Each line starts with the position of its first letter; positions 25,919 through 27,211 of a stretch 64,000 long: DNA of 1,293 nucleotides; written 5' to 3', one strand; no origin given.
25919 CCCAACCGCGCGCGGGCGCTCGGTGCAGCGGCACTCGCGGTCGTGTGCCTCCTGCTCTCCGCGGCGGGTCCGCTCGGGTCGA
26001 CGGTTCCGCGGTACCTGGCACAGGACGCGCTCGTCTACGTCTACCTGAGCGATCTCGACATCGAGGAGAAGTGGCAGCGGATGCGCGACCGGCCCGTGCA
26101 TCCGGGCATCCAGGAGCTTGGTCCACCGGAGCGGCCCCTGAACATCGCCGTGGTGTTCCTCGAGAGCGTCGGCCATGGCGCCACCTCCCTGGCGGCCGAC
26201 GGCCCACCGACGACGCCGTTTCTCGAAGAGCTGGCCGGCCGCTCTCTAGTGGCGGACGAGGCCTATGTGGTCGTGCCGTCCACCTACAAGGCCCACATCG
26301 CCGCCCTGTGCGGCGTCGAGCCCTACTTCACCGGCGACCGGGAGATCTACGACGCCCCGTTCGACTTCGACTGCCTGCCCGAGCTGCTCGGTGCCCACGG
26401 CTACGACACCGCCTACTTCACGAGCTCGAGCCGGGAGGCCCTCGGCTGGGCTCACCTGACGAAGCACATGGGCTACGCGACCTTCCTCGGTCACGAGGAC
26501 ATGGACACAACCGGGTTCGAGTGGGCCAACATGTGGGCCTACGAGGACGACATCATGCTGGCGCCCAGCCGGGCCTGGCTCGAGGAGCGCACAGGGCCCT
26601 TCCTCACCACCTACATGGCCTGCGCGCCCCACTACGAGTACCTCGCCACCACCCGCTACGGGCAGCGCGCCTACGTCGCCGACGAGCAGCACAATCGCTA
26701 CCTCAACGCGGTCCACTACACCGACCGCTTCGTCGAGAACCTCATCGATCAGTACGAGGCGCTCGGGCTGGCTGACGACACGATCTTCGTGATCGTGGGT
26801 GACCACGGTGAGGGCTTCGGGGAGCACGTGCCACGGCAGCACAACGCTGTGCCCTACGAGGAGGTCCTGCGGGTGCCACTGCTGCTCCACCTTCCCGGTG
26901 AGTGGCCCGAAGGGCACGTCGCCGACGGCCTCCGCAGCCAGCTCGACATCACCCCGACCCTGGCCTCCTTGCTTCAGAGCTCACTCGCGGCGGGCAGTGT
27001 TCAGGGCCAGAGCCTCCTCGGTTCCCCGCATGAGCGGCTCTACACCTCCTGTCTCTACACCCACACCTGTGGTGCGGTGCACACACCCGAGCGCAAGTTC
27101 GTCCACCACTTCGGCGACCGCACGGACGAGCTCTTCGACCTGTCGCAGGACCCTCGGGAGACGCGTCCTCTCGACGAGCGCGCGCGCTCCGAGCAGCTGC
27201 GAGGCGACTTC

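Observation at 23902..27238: ECF sigma factor sandwiched between two paralogous 4-TM modules, one fused to an LtaS-type sulfatase-fold enzyme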

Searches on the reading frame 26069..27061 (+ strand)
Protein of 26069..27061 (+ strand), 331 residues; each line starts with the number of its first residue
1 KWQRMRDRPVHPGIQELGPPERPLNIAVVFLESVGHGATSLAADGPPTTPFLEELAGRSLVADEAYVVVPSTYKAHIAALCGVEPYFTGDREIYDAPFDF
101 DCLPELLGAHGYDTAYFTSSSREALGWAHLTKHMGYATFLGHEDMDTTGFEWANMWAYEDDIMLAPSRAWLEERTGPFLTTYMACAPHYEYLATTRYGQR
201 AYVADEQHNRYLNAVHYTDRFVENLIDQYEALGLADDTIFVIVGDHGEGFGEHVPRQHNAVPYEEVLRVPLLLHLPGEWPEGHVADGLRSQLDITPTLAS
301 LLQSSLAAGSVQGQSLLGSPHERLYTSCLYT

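Call 70: search_solved_structures(query=window:26069-27061:+, max_evalue=0.0001, show_alignments=4)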
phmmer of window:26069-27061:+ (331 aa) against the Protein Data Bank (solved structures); distinct sequences matched with E-value up to 0.0001: 44.
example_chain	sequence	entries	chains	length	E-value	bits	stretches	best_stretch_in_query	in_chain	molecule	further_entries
4uoo_A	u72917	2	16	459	1e-14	57.7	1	101-324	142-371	LIPOTEICHOIC ACID SYNTHASE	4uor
4uop_A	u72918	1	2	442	1.6e-11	47.2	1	24-319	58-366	LIPOTEICHOIC ACID PRIMASE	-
9koq_A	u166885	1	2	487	7.2e-11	45.1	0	25-138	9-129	Sulfatase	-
2w8d_A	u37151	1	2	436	1.3e-09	41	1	24-323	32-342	PROCESSED GLYCEROL PHOSPHATE LIPOTEICHOIC ACID SYNTHASE 2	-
6j66_A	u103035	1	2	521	1.4e-09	40.9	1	206-314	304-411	Chondroitin sulfate/dermatan sulfate 4-O-endosulfatase protein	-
9hh2_A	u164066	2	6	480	1.5e-09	40.7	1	176-316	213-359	Sulfatase, family S1-19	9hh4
9s8y_A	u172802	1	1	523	2.3e-09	40.1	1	210-317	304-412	Sulfatase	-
9hh3_A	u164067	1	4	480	2.8e-09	39.8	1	176-316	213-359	Sulfatase, family S1-19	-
6pt6_B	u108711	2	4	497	3.2e-09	39.6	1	207-317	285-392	exo-2S-iota carrageenan S1 sulfatase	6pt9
6pt4_B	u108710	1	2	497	3.3e-09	39.6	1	207-317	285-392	exo-2S-iota carrageenan S1 sulfatase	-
6ptk_A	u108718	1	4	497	3.4e-09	39.6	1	207-317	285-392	exo-2S-iota carrageenan S1 sulfatase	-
5g2t_A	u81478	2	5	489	7.1e-09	38.5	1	193-307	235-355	2-O GLYCOSAMINOGLYCAN SULFATASE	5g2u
3b5q_A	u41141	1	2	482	7.8e-09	38.4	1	193-307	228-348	Putative sulfatase yidJ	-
7ebp_A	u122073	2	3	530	1.3e-08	37.7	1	210-317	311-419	Sulfatase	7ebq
9ihk_D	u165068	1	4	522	2.1e-08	37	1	211-306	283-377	Sulfatase_S1_30A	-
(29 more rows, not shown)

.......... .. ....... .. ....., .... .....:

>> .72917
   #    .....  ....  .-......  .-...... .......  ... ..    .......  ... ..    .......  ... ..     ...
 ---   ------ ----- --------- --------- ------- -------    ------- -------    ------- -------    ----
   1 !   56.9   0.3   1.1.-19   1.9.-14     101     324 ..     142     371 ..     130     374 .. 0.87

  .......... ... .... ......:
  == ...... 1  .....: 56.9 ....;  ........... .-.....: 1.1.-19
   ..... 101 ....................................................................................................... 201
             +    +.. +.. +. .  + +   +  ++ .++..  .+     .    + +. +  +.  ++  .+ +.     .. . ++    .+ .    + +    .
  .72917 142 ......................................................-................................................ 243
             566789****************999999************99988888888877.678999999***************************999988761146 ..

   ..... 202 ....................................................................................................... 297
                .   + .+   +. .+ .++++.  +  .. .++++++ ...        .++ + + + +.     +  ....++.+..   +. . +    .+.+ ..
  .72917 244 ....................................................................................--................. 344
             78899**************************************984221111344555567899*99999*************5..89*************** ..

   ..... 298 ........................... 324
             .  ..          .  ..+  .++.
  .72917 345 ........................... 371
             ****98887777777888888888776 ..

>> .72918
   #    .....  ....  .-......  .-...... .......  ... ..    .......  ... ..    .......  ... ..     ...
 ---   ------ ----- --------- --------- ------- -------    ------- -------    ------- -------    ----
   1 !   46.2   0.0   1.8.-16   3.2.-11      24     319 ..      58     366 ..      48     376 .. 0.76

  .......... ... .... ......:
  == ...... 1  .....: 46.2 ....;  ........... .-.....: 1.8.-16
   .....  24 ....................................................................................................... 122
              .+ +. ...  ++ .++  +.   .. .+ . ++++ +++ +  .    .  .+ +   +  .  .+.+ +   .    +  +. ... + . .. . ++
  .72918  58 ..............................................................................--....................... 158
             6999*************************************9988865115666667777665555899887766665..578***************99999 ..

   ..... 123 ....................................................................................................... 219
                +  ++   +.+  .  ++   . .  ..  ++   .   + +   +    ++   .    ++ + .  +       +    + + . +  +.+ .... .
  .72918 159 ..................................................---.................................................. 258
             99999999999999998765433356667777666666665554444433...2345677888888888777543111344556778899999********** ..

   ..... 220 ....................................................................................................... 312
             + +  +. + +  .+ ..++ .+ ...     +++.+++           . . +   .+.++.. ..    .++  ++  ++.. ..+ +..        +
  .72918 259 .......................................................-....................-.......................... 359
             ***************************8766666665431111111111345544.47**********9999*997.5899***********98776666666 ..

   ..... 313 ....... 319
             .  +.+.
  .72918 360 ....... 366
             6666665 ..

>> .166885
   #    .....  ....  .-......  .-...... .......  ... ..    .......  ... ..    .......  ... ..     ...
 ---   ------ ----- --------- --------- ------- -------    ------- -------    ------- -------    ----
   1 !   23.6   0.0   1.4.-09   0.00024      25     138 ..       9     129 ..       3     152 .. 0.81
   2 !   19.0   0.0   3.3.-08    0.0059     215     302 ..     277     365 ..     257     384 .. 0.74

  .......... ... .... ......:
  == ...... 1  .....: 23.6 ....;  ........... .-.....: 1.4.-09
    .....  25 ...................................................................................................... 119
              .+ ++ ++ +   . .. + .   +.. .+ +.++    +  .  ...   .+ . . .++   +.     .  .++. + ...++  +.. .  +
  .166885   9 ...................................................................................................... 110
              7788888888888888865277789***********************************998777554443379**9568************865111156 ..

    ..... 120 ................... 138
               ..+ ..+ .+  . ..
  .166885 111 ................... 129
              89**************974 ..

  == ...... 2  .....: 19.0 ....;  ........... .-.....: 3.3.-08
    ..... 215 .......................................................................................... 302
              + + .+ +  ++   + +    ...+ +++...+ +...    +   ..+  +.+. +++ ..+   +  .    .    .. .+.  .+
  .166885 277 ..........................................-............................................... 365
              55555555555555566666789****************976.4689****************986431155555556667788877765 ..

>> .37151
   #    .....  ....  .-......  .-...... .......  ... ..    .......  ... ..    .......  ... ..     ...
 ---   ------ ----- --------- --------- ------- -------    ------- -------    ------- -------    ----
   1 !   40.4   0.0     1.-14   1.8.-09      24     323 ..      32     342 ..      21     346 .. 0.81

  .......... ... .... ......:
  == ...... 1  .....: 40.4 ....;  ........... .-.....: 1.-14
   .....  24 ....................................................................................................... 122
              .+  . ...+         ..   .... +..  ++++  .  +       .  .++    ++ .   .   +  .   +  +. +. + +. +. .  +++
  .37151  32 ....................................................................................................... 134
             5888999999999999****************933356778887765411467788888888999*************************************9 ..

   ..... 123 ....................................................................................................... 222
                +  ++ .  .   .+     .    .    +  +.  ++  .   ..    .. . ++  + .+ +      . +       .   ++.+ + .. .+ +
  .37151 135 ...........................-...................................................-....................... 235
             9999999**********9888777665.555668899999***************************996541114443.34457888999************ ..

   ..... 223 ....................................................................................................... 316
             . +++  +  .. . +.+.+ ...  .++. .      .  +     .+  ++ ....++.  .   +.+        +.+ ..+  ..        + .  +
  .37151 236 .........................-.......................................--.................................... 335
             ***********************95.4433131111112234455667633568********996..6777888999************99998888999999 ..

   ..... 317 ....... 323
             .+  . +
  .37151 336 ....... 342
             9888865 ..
